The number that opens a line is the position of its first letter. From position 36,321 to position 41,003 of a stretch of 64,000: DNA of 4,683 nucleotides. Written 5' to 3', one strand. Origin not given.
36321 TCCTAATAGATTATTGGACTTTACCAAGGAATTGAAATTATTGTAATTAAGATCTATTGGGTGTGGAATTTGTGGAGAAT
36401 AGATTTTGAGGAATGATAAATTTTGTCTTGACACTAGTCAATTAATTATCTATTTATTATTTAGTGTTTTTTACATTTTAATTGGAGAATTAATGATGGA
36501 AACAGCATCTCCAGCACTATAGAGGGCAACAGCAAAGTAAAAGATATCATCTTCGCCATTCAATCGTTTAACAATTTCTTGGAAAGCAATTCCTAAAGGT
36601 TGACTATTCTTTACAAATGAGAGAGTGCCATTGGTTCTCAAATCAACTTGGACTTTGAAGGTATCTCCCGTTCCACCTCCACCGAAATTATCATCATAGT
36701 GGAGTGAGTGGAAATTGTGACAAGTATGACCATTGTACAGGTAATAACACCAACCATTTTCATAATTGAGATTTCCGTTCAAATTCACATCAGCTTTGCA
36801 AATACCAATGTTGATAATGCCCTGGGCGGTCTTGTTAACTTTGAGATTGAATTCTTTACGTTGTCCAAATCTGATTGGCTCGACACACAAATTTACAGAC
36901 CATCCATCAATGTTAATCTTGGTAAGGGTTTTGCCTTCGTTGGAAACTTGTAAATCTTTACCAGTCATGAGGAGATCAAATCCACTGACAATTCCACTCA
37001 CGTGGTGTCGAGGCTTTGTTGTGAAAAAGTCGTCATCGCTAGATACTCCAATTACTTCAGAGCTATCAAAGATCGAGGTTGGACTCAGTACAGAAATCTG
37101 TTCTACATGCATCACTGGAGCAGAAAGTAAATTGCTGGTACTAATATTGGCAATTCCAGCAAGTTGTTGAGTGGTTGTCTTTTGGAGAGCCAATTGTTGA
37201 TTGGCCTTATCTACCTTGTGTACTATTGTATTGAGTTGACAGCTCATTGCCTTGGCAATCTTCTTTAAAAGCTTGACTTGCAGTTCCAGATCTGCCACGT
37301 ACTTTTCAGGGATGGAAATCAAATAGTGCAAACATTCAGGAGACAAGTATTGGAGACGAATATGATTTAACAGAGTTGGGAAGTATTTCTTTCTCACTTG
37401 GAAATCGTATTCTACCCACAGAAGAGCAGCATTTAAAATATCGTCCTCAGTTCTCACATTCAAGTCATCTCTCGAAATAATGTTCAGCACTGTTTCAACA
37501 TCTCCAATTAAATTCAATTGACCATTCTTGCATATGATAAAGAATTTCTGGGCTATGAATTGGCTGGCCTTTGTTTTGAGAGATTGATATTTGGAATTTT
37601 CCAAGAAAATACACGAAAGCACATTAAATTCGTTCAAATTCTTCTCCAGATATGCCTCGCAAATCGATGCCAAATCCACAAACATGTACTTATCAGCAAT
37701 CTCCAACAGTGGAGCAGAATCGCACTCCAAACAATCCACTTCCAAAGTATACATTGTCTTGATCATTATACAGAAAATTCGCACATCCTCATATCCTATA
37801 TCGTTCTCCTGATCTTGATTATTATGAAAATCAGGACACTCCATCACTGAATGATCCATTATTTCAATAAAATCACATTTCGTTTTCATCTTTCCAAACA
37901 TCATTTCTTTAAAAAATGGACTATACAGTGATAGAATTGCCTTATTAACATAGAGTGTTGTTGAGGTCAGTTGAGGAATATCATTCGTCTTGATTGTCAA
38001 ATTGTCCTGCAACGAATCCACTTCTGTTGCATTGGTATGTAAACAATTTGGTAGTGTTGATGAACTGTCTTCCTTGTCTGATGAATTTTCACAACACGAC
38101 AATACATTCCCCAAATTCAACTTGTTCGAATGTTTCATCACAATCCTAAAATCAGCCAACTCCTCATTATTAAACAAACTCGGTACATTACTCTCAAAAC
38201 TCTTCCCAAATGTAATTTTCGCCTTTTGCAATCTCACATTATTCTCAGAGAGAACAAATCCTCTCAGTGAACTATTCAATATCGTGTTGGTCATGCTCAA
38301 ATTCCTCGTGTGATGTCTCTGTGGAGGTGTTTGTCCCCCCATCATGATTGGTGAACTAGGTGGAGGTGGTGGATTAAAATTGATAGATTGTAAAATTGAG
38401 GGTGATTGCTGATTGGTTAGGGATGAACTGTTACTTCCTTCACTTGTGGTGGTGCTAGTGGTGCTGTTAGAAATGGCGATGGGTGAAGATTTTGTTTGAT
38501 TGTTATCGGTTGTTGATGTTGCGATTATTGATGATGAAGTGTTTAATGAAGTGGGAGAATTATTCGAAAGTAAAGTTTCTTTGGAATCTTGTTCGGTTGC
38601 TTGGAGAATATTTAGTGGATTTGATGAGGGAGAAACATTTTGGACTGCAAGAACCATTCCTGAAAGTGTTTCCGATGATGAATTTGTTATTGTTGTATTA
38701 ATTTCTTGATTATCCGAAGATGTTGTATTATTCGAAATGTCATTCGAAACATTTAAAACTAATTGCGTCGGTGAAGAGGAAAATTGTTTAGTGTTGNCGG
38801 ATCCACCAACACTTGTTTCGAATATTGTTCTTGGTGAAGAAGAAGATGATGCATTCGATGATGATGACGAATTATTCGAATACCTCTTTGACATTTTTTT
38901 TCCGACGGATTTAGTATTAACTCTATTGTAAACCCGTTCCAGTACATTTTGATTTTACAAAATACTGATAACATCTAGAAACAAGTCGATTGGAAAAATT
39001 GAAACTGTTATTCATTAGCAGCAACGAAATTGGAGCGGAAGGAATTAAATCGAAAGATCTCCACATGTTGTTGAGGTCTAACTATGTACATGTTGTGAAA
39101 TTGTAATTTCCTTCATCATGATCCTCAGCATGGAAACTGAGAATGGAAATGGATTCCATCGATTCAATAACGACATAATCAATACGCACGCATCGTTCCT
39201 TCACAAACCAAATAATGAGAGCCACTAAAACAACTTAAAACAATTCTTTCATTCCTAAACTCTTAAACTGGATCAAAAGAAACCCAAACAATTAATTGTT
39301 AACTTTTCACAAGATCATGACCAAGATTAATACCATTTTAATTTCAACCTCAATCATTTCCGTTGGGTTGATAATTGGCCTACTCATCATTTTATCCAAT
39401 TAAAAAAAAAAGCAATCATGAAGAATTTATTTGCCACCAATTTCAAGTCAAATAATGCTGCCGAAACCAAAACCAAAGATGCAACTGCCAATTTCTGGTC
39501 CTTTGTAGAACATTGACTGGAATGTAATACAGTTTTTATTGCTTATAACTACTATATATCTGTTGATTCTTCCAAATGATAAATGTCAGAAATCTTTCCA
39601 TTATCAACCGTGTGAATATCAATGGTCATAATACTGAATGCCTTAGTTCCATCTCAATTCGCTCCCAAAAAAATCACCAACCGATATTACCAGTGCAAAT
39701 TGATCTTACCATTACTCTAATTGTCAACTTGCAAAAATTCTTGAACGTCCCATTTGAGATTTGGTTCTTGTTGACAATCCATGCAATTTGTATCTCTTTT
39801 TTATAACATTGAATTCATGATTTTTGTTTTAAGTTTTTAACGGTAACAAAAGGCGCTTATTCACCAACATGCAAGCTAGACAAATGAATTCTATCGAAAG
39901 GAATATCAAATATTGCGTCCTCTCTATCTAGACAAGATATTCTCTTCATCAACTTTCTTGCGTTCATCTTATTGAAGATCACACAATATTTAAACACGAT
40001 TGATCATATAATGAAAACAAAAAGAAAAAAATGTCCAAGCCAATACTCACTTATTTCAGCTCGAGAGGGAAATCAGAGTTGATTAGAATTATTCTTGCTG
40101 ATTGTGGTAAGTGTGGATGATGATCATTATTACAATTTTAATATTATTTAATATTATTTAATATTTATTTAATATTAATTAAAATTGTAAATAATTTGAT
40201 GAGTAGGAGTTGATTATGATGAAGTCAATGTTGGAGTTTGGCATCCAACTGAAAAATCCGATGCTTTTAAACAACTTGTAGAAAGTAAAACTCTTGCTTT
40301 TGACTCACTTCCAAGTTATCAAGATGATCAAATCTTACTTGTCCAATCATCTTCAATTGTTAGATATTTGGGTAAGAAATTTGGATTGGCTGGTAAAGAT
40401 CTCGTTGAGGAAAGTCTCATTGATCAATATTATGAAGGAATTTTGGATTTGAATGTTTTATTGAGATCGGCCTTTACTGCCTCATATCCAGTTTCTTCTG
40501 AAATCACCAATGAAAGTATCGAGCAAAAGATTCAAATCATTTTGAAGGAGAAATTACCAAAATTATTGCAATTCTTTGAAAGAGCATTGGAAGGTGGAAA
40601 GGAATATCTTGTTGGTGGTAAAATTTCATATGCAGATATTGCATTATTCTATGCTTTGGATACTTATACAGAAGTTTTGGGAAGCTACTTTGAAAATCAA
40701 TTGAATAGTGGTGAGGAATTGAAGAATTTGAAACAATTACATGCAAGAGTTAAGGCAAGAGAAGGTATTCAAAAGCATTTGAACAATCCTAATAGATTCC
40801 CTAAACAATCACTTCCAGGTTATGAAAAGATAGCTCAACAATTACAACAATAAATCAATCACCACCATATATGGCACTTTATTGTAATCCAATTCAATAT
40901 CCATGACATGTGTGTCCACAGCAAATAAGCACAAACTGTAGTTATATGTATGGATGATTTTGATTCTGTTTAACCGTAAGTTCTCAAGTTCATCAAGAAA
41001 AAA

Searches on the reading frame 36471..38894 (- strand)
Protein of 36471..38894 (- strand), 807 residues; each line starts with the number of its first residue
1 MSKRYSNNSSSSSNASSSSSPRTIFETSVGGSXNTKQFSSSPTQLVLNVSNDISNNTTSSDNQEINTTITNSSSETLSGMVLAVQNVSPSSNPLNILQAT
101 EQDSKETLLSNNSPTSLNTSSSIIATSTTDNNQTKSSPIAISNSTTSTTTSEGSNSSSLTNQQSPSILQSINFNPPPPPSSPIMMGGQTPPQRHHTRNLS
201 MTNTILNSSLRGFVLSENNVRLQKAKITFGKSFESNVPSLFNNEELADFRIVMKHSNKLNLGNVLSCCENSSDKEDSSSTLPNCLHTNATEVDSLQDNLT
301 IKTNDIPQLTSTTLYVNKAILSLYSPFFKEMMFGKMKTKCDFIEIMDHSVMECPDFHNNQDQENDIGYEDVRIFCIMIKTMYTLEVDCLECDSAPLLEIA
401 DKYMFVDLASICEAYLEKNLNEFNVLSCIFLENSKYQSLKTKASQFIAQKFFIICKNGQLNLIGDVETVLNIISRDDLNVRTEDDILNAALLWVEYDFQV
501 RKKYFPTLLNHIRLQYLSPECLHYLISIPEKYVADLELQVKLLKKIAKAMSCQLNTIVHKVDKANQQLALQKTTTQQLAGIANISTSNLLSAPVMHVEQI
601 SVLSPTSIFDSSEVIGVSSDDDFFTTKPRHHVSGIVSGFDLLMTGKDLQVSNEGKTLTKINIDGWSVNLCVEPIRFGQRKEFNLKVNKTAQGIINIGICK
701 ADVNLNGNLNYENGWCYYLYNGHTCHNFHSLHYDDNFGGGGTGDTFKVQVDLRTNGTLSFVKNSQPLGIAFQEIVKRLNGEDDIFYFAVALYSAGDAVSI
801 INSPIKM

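Call 34: search_protein_families(library=pfam, max_evalue=0.001, proteins=[window:36471-38894:-])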
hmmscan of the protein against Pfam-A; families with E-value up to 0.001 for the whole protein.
window:36471-38894:- (807 aa): 3 families
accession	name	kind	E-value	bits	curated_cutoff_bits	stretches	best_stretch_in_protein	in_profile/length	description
PF07707.21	BACK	-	3.4e-19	69.3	20.9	1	435-524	12-100/103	BTB And C-terminal Kelch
PF00651.37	BTB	-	6.2e-11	42.9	20.5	1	311-419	20-109/110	BTB/POZ domain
PF00622.36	SPRY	-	1.7e-08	35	26.3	1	682-791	4-108/121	SPRY domain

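Call 52: find_encoding_contigs(protein=window:36471-38894:-, flank=500, max_places=3)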
Protein window:36471-38894:- (807 aa): no gene with exactly this product is on record in the collection.

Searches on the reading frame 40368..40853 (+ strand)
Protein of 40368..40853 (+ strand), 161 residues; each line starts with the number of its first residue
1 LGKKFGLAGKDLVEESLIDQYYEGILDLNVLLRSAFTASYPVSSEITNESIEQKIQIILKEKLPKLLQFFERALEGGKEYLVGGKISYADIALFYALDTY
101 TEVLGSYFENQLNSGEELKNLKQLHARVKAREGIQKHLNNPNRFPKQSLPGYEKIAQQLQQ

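Call 34: search_protein_families(library=pfam, max_evalue=0.001, proteins=[window:40368-40853:+])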
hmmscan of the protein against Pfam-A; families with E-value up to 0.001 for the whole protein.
window:40368-40853:+ (161 aa): 3 families
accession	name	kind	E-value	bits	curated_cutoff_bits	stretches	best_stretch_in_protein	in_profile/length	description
PF14497.11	GST_C_3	-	7.8e-19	68.2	21.6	1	52-140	21-103/104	Glutathione S-transferase, C-terminal domain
PF00043.30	GST_C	-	2.4e-11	44.2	20.7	1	50-132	18-93/93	Glutathione S-transferase, C-terminal domain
PF13410.11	GST_C_2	-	1.9e-06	28.3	24.9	1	60-108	8-54/69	Glutathione S-transferase, C-terminal domain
